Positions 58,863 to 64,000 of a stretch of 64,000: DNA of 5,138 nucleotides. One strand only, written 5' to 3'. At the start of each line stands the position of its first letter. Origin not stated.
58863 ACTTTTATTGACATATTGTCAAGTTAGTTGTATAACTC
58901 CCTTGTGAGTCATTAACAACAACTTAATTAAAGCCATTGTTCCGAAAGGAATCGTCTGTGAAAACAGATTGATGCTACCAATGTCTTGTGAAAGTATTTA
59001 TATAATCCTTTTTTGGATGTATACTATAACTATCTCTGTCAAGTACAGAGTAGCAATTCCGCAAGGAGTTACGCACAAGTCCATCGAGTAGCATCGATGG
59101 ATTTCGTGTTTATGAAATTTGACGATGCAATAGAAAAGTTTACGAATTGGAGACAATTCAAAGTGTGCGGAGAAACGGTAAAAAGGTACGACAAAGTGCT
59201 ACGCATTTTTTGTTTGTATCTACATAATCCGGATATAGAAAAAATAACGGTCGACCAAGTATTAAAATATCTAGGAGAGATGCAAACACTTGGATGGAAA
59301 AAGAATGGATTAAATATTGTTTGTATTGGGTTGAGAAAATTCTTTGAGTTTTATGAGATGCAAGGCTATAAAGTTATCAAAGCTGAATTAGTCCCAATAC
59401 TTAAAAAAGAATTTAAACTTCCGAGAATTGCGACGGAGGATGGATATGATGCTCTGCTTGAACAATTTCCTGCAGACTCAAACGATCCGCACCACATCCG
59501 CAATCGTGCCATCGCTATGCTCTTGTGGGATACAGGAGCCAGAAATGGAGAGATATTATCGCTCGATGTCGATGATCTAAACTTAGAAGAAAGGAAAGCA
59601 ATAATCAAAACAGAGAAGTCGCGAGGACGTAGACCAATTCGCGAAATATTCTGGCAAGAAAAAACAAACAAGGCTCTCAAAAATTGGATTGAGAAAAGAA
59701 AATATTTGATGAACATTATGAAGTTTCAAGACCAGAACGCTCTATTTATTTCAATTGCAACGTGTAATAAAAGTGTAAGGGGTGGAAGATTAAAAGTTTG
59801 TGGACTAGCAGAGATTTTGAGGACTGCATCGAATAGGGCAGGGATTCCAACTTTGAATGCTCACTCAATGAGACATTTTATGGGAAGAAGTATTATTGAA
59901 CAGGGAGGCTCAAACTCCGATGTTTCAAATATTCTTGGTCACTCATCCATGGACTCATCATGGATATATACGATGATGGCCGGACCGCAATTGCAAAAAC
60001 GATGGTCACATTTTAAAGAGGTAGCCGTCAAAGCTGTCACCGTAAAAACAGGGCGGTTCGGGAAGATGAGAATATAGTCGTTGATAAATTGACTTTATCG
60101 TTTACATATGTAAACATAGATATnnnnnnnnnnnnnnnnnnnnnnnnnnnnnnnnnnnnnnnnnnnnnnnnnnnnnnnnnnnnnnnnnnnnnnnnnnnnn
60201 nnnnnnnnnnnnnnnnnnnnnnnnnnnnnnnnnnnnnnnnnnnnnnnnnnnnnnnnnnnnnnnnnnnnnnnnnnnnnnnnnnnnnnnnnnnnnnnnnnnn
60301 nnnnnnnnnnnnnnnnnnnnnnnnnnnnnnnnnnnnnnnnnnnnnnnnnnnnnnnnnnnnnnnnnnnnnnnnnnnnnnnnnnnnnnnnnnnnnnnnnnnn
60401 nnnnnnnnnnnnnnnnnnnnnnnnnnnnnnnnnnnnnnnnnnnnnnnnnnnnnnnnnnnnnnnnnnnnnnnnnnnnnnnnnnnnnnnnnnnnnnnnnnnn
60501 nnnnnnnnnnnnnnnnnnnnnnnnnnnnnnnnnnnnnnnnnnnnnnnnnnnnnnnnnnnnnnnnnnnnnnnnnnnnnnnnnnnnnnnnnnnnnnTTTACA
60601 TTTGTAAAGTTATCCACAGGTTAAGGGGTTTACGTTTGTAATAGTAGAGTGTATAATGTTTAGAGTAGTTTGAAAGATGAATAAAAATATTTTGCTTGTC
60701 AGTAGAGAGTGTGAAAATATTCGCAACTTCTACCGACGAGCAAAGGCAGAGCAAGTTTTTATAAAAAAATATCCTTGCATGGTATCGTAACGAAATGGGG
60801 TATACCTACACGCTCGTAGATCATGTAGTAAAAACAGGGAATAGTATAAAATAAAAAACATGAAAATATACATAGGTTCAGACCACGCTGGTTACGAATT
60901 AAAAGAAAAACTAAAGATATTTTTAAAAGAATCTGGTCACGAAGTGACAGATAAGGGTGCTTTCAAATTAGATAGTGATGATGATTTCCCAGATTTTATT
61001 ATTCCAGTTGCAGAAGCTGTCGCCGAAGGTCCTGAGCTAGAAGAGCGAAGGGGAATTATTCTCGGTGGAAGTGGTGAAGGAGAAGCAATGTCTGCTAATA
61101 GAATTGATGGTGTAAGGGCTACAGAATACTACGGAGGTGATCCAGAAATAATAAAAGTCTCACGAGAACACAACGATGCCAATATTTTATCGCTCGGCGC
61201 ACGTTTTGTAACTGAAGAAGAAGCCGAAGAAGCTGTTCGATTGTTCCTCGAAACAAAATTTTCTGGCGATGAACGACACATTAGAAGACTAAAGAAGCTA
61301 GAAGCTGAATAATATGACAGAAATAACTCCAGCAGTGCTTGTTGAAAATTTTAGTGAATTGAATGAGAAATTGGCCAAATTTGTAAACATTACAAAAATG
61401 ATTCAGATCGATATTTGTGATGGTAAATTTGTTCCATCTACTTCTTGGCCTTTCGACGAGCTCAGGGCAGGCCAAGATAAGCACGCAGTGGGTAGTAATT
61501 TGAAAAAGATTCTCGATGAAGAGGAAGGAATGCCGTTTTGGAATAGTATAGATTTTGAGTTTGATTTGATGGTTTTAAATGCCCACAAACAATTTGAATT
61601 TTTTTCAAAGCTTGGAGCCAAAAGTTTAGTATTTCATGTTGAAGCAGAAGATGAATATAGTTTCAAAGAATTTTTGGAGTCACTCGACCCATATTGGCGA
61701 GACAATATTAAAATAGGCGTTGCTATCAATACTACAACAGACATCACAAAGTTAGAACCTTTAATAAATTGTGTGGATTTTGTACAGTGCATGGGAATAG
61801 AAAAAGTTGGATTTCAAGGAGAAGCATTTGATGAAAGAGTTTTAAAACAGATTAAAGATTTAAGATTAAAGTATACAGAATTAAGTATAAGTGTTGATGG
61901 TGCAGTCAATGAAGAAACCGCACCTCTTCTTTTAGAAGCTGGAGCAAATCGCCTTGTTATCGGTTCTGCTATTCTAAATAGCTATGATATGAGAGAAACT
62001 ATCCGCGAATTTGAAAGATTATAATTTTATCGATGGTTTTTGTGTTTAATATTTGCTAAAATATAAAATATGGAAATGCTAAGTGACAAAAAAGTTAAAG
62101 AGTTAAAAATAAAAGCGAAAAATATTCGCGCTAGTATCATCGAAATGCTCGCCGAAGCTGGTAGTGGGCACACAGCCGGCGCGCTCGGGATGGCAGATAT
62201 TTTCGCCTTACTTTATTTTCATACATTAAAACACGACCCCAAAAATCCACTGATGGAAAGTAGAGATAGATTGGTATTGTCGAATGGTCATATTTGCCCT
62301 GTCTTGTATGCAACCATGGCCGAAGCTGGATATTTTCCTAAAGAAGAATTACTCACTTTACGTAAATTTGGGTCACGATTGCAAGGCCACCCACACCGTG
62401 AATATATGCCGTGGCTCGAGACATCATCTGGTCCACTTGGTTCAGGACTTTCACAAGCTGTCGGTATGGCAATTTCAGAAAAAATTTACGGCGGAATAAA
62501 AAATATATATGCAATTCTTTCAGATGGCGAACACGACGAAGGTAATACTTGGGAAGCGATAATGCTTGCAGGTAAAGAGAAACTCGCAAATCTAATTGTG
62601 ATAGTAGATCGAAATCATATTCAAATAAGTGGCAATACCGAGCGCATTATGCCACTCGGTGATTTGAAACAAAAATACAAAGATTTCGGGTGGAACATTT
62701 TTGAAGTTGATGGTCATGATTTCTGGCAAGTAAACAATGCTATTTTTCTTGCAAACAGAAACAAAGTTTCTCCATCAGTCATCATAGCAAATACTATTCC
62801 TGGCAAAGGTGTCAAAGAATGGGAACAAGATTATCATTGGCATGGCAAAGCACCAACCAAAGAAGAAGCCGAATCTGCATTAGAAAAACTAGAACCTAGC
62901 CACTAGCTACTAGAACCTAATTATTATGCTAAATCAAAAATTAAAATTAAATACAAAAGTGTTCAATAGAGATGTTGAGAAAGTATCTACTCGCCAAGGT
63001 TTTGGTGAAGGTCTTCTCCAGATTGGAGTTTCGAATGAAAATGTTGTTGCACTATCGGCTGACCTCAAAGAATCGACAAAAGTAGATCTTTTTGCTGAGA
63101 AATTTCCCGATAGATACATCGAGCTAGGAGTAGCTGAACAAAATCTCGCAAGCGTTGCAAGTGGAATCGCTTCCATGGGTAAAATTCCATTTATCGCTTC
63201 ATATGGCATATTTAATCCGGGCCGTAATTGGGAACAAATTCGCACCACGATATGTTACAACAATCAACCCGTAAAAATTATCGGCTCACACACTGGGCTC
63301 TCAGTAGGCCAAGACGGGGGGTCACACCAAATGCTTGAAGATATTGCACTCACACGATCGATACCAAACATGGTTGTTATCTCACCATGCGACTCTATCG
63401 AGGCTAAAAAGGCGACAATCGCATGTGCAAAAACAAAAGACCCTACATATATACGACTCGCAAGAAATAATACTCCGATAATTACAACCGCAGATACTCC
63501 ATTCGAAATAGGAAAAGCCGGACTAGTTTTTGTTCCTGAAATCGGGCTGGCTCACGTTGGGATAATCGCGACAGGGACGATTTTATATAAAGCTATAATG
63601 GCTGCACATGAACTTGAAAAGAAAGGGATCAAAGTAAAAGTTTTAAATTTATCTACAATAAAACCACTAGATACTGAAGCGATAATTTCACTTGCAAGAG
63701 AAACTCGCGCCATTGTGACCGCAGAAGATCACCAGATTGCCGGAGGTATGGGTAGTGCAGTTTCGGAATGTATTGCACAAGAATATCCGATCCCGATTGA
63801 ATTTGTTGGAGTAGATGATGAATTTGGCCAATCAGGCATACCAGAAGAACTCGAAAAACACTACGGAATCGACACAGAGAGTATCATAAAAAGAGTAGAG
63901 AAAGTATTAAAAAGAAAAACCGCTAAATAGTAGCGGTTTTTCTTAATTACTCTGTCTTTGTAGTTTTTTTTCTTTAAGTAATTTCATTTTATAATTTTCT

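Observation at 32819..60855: Prophage inserted in the 3' end of the GAPDH gene, with the phage supplying a replacement C-terminus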

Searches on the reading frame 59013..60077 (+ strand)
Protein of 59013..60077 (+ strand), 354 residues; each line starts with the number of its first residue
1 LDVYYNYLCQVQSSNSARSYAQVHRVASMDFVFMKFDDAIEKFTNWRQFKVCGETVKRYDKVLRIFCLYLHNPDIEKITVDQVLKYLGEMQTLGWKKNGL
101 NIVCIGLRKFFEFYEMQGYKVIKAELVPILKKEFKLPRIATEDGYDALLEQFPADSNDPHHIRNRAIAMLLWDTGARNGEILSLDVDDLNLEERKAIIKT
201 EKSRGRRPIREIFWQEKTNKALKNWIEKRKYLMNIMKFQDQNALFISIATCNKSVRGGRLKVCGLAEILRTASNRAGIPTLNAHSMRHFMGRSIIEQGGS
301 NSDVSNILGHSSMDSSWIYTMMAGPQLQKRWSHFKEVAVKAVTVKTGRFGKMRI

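Call 6: search_protein_families(library=pfam, proteins=[window:59013-60077:+])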
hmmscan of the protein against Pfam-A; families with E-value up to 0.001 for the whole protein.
window:59013-60077:+ (354 aa): 2 families
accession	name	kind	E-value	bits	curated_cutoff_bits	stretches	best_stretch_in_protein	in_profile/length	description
PF00589.27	Phage_integrase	-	1.7e-24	87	27.1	1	142-320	5-166/172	Phage integrase family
PF02899.23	Phage_int_SAM_1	-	0.00018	22.2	22.3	0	54-114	17-79/83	Phage integrase, N-terminal SAM-like domain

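Call 10: search_protein_families(library=phrogs, proteins=[window:59013-60077:+])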
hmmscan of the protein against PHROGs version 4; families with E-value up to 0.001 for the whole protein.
window:59013-60077:+ (354 aa): 4 families
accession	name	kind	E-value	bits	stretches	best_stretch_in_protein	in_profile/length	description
phrog_1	-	integration and excision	2.6e-31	110.6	1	34-328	164-441/611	integrase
phrog_216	-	integration and excision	5.3e-26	92.4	1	138-336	54-238/301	integrase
phrog_7269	-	integration and excision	8.7e-06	26.6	1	267-335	15-82/89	integrase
phrog_24633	-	unknown function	1.4e-05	25.4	1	275-327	212-263/367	-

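Call 13: find_related_loci(query=window:59013-60077:+, collection=viral_contigs, flank=10000)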
Query window:59013-60077:+ (354 aa) in viral_contigs; peptide patterns used: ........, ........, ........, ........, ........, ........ (x = any residue, [..] = any of these).
4 stretches matched a pattern, but none encodes a relative of the query by tblastn (E <= 1e-3).
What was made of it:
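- Tried and rejected: It found nothing (call 13).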

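Call 18: find_encoding_contigs(protein=window:59013-60077:+, flank=10000, max_places=10)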
Protein window:59013-60077:+ (354 aa): 4 contigs read that carry it; 2 places shown.
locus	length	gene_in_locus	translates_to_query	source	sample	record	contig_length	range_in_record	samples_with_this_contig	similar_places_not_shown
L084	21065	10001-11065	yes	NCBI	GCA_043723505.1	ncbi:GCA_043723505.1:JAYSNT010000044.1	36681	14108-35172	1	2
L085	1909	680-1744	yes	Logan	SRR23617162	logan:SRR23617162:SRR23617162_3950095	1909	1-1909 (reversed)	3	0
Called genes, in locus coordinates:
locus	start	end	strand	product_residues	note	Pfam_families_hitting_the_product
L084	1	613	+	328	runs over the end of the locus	PF18906:Phage_tube_2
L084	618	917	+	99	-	-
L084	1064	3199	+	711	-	-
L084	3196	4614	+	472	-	-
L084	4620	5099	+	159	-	-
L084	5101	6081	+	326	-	PF21722:Gly_rich_2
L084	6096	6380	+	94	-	-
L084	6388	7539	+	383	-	PF00112:Peptidase_C1, PF18925:DUF5675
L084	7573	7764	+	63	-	-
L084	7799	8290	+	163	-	-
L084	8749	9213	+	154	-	PF09851:SHOCT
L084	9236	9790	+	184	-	-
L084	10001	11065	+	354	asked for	PF00589:Phage_integrase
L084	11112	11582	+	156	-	PF13392:HNH_3 (weak)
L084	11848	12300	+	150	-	PF02502:LacAB_rpiB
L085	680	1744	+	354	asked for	PF00589:Phage_integrase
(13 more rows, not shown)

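Call 32: find_related_loci(query=A1, collection=viral_contigs, flank=6000)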
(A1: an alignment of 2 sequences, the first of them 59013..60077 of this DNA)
Query A1 (354 aa) in viral_contigs; peptide patterns used: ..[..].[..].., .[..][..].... (x = any residue, [..] = any of these).
130 stretches matched a pattern; 5 encode a relative of the query (tblastn E <= 1e-3); 5 distinct loci.
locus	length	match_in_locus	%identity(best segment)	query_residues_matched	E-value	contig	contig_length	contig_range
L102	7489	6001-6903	57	32-335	6e-117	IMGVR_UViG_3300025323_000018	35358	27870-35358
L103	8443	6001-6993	53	19-343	5e-111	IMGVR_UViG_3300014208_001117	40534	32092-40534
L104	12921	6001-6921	52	34-336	9e-107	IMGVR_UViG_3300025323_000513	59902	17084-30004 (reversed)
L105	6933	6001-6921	48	27-334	4e-100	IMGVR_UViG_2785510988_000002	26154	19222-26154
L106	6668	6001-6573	62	32-222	8e-79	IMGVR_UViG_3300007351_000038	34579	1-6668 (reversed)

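Call 33: find_related_loci(query=A1, collection=metagenome_contigs, flank=6000)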
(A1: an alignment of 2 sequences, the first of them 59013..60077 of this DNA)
Query A1 (354 aa) in metagenome_contigs; peptide patterns used: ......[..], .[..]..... (x = any residue, [..] = any of these).
600 stretches matched a pattern (row limit reached: there are more); 24 encode a relative of the query (tblastn E <= 1e-3); 24 distinct loci.
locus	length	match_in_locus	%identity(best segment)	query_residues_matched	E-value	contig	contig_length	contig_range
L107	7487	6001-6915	66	34-338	3e-141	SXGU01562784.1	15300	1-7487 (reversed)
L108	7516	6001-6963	60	22-338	1e-133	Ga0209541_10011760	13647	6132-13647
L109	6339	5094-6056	60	22-338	1e-133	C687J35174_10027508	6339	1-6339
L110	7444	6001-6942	61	24-338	5e-132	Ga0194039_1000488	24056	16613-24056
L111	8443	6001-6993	53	19-343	2e-110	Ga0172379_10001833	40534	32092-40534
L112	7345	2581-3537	51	26-335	1e-106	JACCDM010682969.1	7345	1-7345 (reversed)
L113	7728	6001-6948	50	24-335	1e-104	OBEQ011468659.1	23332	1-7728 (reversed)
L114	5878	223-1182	49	31-344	1e-104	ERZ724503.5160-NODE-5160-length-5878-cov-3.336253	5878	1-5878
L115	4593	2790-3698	53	34-335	6e-105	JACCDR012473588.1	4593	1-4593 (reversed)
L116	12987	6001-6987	48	6-335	5e-104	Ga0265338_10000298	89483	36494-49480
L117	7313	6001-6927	52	28-335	9e-100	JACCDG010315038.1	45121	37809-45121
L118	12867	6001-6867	52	48-335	3e-98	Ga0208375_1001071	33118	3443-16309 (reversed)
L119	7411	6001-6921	53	34-335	9e-98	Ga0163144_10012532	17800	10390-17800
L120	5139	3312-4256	51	27-335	6e-97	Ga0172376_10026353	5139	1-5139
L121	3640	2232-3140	52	34-335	1e-97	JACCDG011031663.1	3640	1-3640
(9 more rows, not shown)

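Call 71: search_dna_similar(query=window:59013-60077:+, collection=phages, mode=protein, max_rows=10)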
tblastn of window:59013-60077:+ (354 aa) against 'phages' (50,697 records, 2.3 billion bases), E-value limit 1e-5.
Records with a match: 48; places in all: 48; records where one place covers at least 80% of the query: 16.
Best place of each record, by identity: <60% 48.
By first word of the organism name: Bacteriophage 19; Listeria 6; Acinetobacter 5; Salmonella 4; Enterococcus 3; Methanocaldococcus 2; Staphylococcus 2; Bacillus 2; Escherichia 2; Brevibacillus 1; and 2 more.
By host as written in the record: - 23; Listeria monocytogenes 6; Homo sapiens 3; Methanocaldococcus fervens 2; Staphylococcus aureus 2; Bacillus thuringiensis VKM B-83 2; Brevibacillus laterosporus 1; Enterococcus faecalis 1; and 8 more.
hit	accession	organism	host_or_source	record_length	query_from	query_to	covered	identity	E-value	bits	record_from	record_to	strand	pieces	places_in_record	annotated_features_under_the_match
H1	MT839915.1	Bacteriophage sp.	human fecal samples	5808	37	335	84%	27.0%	2e-10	68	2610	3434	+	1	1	record has no annotation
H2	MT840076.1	Bacteriophage sp.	human fecal samples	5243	85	335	71%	29.6%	2e-14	81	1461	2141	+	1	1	record has no annotation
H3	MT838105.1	Bacteriophage sp.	human fecal samples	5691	34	322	82%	25.5%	1e-11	72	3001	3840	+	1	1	record has no annotation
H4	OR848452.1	Listeria phage LM 4-14-1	Listeria monocytogenes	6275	37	334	84%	23.7%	8e-12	72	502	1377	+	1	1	record has no annotation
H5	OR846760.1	Listeria phage LM 4-11-1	Listeria monocytogenes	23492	37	334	84%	23.7%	8e-12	72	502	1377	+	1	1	record has no annotation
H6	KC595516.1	Brevibacillus phage Emery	Brevibacillus laterosporus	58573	37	328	82%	24.2%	6e-7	57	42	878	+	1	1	integrase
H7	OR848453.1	Listeria phage LM 4-14-1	Listeria monocytogenes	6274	37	334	84%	23.5%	3e-11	71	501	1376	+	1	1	record has no annotation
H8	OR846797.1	Listeria phage LM 4-11-1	Listeria monocytogenes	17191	37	334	84%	23.5%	3e-11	71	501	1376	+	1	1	record has no annotation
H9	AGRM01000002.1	Salmonella enterica subsp. houtenae str. ATCC BAA-1581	Homo sapiens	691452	40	329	82%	24.0%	9e-9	63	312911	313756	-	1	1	tyrosine recombinase XerD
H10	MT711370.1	Methanocaldococcus fervens tailed virus 1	Methanocaldococcus fervens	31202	35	320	81%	24.3%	4e-7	58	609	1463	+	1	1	site-specific integrase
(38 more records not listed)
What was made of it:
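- Closest known: e14 element. Different: The integrase is at most 30% identical to any deposited phage integrase (call 71).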

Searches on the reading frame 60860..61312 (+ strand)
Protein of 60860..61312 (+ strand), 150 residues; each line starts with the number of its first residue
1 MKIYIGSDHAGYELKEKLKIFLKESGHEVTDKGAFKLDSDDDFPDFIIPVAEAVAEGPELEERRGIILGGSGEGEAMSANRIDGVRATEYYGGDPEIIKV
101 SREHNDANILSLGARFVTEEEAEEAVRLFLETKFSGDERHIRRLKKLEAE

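Call 6: search_protein_families(library=pfam, proteins=[window:60860-61312:+])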
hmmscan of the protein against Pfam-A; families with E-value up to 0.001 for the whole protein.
window:60860-61312:+ (150 aa): 1 family
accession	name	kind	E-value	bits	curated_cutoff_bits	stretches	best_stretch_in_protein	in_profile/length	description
PF02502.23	LacAB_rpiB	-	3.7e-42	144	24.7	1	3-147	1-138/138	Ribose/Galactose Isomerase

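Call 17: find_encoding_contigs(protein=window:60860-61312:+, flank=10000, max_places=10)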
Protein window:60860-61312:+ (150 aa): 4 contigs read that carry it; 3 places shown.
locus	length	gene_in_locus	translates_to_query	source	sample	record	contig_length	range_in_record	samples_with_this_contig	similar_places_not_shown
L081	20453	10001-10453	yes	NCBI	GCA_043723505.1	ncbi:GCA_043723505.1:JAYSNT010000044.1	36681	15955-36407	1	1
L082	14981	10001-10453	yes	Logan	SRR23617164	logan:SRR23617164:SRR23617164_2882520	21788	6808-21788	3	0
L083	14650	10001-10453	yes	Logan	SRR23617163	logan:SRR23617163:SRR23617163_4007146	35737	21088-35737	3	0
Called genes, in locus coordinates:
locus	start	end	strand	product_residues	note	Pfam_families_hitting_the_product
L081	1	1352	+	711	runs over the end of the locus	-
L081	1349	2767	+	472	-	-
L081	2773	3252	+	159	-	-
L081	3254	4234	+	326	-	PF21722:Gly_rich_2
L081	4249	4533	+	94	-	-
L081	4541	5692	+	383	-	PF00112:Peptidase_C1, PF18925:DUF5675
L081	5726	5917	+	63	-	-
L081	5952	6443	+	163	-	-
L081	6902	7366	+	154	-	PF09851:SHOCT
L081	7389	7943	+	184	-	-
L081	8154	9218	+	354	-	PF00589:Phage_integrase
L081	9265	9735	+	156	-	PF13392:HNH_3 (weak)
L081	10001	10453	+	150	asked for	PF02502:LacAB_rpiB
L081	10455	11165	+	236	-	PF00834:Ribul_P_3_epim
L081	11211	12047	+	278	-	PF13292:DXP_synthase_N, PF00456:Transketolase_N, PF00676:E1_dh (weak)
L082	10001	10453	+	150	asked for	PF02502:LacAB_rpiB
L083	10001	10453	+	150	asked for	PF02502:LacAB_rpiB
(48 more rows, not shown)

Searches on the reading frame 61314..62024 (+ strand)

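Call 6: search_protein_families(library=pfam, proteins=[window:61314-62024:+])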
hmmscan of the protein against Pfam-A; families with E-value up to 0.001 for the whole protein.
window:61314-62024:+ (236 aa): 1 family
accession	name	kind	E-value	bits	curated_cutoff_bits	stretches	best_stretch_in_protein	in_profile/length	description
PF00834.25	Ribul_P_3_epim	-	6e-28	98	21.1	1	4-220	2-197/198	Ribulose-phosphate 3 epimerase family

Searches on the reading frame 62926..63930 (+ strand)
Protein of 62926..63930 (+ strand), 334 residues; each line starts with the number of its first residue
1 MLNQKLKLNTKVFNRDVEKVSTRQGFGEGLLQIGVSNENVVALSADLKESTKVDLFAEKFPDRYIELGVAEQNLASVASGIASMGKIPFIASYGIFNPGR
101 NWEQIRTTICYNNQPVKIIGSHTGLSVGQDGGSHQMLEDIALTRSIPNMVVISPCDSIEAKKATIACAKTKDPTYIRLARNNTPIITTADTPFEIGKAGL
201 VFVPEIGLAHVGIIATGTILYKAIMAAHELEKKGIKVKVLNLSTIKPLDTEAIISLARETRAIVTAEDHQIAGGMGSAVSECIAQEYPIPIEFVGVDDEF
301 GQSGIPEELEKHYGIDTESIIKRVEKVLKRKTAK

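Call 6: search_protein_families(library=pfam, proteins=[window:62926-63930:+])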
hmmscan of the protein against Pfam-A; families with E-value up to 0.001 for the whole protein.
window:62926-63930:+ (334 aa): 4 families
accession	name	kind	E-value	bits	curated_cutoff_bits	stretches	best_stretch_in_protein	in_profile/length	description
PF02779.29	Transket_pyr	-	9e-39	133.3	27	1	19-184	2-173/174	Transketolase, pyrimidine binding domain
PF02780.25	Transketolase_C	-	2.7e-28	98.8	25.9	1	210-320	11-124/124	Transketolase, C-terminal domain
PF22613.1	Transketolase_C_1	-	9.4e-07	29.5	27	1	209-316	12-113/113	Transketolase-like TK C-terminal domain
PF17147.9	PFOR_II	-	1.4e-05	25.8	27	1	209-286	1-81/102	Pyruvate:ferredoxin oxidoreductase core domain II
